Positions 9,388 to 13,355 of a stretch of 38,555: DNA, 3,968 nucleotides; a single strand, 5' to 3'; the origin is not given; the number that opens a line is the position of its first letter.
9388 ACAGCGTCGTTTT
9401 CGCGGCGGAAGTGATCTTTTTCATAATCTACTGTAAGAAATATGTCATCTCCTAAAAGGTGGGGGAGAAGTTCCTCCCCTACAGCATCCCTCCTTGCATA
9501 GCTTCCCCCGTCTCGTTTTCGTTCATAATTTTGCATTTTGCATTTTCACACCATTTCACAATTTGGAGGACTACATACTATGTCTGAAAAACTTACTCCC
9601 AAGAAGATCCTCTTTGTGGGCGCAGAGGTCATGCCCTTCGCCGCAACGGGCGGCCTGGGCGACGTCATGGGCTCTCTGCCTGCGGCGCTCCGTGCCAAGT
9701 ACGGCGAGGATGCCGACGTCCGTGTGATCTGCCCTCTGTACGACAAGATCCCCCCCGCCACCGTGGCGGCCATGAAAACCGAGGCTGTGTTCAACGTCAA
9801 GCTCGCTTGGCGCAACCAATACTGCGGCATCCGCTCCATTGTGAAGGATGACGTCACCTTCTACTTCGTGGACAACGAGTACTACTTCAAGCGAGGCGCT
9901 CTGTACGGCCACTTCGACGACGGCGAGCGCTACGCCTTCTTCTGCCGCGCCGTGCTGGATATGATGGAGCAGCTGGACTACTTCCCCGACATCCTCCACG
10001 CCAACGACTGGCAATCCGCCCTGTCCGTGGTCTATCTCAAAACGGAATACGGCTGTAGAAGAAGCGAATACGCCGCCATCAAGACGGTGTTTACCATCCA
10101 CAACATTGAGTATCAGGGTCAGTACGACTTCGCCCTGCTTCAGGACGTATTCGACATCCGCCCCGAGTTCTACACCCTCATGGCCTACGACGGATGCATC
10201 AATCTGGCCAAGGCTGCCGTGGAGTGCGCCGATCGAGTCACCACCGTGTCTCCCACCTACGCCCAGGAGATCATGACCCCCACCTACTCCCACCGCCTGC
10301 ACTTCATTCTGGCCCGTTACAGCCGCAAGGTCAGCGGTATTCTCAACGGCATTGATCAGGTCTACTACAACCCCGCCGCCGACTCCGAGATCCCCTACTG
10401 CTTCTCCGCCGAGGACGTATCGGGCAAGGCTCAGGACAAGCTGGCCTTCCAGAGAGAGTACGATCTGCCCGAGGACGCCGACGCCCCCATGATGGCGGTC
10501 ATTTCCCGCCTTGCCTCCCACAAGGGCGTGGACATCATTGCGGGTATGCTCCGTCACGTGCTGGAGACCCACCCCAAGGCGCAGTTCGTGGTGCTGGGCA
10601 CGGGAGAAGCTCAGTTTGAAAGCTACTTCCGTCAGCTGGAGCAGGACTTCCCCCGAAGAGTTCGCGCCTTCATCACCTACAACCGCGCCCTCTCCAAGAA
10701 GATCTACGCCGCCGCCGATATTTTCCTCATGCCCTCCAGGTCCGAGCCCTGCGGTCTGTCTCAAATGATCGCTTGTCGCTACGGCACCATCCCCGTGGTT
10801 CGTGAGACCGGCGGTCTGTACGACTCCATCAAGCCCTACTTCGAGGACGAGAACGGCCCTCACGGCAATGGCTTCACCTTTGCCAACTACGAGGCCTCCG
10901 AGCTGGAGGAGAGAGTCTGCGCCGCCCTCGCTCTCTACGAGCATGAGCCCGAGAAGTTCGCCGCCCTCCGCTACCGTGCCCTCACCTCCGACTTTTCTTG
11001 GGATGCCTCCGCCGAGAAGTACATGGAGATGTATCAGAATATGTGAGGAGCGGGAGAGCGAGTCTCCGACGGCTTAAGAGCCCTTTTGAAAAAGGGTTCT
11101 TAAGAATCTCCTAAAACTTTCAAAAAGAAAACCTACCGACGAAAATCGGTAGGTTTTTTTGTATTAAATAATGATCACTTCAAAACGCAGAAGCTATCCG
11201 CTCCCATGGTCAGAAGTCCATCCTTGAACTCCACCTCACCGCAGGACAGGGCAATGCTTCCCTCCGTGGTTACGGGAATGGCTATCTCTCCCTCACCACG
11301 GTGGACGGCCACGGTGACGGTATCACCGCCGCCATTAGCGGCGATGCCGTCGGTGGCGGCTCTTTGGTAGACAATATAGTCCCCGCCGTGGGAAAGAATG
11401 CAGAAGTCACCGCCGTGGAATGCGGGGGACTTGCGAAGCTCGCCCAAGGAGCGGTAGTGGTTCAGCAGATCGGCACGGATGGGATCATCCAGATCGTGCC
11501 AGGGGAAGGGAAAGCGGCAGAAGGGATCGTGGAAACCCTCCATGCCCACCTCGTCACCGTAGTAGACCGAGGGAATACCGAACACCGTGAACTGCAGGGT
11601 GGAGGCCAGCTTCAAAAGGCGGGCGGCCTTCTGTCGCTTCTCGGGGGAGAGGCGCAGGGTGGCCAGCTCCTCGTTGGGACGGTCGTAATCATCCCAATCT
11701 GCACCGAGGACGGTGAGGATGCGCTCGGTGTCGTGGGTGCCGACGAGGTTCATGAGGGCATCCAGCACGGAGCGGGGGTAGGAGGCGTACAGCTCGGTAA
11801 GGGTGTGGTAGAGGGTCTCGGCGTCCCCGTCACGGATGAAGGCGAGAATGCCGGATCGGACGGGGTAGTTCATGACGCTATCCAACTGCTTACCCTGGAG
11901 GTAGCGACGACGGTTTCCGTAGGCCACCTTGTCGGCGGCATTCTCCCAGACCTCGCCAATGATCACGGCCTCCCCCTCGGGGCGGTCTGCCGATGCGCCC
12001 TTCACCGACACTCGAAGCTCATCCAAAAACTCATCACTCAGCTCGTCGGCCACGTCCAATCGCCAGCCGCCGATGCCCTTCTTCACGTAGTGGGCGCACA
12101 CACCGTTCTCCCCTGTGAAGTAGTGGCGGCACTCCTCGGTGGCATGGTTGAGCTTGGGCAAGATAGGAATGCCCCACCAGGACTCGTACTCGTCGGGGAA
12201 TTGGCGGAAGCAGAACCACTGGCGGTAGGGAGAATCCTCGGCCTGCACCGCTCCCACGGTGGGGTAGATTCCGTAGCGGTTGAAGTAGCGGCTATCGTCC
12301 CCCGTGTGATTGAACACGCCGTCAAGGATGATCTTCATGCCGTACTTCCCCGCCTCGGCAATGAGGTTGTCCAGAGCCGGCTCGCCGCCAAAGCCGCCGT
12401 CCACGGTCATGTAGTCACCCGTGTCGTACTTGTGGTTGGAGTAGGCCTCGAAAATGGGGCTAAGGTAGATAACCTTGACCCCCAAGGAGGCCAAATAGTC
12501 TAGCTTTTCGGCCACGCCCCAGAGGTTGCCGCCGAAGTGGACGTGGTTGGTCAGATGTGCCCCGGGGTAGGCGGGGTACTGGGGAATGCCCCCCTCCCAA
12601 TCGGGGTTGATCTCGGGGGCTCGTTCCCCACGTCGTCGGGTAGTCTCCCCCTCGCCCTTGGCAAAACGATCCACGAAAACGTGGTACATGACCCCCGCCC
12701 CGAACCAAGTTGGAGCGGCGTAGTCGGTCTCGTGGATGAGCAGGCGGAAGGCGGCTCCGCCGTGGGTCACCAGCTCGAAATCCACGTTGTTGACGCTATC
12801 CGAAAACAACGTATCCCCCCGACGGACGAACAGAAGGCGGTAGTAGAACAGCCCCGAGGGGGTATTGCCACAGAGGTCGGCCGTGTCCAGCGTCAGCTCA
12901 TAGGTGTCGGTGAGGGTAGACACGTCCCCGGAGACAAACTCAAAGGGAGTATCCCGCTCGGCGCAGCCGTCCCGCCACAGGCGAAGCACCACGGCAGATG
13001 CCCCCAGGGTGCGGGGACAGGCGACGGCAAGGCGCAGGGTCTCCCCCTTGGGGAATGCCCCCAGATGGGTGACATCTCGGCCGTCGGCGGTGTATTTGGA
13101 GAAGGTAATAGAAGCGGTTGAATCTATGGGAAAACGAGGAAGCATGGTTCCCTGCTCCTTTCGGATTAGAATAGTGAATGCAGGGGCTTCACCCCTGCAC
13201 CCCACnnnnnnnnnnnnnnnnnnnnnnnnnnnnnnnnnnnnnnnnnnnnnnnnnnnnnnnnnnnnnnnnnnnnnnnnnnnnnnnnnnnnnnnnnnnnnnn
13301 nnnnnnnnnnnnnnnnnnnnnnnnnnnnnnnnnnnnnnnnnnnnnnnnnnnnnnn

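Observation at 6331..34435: A mosaic, hairpin-rich repeat family occupies at least nine intergenic spacers in 38 kb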

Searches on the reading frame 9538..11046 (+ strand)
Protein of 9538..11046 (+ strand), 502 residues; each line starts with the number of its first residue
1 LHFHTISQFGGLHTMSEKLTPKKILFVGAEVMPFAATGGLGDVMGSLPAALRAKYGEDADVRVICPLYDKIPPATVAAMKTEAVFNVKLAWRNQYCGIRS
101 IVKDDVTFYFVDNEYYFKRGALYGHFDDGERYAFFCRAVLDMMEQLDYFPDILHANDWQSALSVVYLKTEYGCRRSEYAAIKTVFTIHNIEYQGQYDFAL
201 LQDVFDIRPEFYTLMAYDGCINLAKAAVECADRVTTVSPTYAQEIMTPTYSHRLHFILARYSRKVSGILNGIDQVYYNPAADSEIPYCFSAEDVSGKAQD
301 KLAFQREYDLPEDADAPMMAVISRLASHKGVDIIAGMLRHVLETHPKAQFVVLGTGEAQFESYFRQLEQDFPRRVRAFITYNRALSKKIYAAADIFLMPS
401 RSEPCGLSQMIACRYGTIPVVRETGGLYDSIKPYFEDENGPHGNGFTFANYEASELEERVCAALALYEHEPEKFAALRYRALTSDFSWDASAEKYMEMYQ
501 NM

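Call 8: search_protein_families(library=pfam, proteins=[window:9538-11046:+], max_evalue=0.00001)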
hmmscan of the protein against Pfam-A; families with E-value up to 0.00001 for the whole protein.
window:9538-11046:+ (502 aa): 4 families
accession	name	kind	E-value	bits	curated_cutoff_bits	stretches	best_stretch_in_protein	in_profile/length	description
PF08323.17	Glyco_transf_5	-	2.5e-73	247.1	22.7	1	23-258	1-237/239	Starch synthase catalytic domain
PF00534.26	Glycos_transf_1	-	3.3e-16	59.7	26.4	1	311-467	10-159/172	Glycosyl transferases group 1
PF13692.12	Glyco_trans_1_4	-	3.9e-11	43.8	27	1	318-464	3-140/142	Glycosyl transferases group 1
PF20706.3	GT4-conflict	-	6.7e-10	38.9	26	1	311-494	192-384/385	Family 4 Glycosyltransferase in conflict systems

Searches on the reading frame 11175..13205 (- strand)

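Call 8: search_protein_families(library=pfam, proteins=[window:11175-13205:-], max_evalue=0.00001)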
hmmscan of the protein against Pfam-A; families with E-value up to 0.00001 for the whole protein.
window:11175-13205:- (676 aa): 1 family
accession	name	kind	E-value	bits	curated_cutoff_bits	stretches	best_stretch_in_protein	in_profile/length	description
PF00128.31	Alpha-amylase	-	6.6e-53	181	22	1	176-559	2-360/446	Alpha amylase, catalytic domain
